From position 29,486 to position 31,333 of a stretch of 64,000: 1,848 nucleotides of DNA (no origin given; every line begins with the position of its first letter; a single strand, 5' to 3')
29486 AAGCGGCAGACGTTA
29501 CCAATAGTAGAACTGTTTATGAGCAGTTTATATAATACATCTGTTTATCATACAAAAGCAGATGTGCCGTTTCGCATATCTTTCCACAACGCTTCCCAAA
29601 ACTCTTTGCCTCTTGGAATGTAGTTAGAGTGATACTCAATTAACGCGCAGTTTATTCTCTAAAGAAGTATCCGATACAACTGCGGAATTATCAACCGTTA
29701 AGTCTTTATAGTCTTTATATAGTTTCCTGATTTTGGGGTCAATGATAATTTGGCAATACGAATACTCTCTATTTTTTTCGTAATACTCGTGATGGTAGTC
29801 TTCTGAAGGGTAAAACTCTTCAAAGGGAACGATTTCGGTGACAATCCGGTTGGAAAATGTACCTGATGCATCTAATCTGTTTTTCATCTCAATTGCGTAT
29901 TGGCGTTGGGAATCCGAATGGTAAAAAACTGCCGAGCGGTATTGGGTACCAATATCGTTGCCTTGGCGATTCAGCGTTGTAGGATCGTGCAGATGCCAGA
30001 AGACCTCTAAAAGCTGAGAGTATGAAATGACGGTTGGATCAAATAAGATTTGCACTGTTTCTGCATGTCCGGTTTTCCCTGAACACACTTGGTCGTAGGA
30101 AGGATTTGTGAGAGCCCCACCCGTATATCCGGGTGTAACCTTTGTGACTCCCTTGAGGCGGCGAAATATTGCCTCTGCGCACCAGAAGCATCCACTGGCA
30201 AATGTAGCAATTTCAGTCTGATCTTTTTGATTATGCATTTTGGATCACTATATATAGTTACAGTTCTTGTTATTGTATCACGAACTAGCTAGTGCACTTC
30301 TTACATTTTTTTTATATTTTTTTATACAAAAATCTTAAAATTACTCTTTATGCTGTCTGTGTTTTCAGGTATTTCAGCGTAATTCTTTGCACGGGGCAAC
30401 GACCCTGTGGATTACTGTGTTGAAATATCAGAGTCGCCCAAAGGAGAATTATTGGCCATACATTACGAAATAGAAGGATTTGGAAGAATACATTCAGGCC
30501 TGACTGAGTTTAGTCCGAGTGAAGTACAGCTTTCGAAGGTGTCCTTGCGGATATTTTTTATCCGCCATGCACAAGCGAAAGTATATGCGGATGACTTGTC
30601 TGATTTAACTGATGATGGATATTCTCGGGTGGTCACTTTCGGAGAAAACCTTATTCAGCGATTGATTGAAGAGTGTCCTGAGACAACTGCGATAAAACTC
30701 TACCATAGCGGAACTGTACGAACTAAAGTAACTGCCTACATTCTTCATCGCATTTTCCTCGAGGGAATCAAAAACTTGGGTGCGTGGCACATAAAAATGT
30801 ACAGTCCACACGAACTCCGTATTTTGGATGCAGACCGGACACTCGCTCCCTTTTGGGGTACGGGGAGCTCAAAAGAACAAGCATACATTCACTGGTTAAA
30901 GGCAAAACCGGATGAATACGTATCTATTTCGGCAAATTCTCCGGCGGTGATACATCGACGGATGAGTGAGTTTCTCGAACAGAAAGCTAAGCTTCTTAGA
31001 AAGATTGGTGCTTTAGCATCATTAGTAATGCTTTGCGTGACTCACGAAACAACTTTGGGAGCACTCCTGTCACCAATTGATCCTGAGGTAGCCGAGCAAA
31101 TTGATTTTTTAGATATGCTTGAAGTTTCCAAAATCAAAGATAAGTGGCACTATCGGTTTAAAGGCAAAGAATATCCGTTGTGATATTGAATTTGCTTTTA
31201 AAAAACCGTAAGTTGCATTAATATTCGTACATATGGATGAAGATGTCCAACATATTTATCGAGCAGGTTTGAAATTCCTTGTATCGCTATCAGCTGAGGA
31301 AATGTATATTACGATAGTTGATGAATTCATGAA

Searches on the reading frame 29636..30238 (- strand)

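Call 79: search_protein_families(library=pfam, proteins=[window:29636-30238:-], max_evalue=1)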
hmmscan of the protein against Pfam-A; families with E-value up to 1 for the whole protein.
window:29636-30238:- (200 aa): 2 families
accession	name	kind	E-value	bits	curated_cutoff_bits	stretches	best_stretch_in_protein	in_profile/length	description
PF01625.27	PMSR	-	3.3e-66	222.7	23.7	1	11-163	2-153/153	Peptide methionine sulfoxide reductase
PF24534.1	HMA_PCA1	-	0.21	11.7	24.5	1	43-82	20-59/68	PCA1 HMA heavy metal-associated domain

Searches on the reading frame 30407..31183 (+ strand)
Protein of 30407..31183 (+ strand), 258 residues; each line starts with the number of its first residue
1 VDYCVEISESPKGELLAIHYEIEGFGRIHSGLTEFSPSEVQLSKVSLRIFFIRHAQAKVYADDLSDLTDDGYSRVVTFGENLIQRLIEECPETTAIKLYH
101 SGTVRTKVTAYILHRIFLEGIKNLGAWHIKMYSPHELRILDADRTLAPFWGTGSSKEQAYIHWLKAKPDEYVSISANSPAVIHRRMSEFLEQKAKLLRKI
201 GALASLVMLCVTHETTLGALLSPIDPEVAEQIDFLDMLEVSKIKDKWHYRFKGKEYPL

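Call 9: search_protein_families(library=pfam, proteins=[window:30407-31183:+], max_evalue=0.001)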
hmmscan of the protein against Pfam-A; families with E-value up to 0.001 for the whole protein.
window:30407-31183:+ (258 aa): 0 families

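Call 79: search_protein_families(library=pfam, proteins=[window:30407-31183:+], max_evalue=1)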
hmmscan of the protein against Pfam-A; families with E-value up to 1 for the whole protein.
window:30407-31183:+ (258 aa): 1 family
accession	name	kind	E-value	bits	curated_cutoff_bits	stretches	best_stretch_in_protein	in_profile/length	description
PF00300.27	His_Phos_1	-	0.0031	17.7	21.7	0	158-223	98-157/194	Histidine phosphatase superfamily (branch 1)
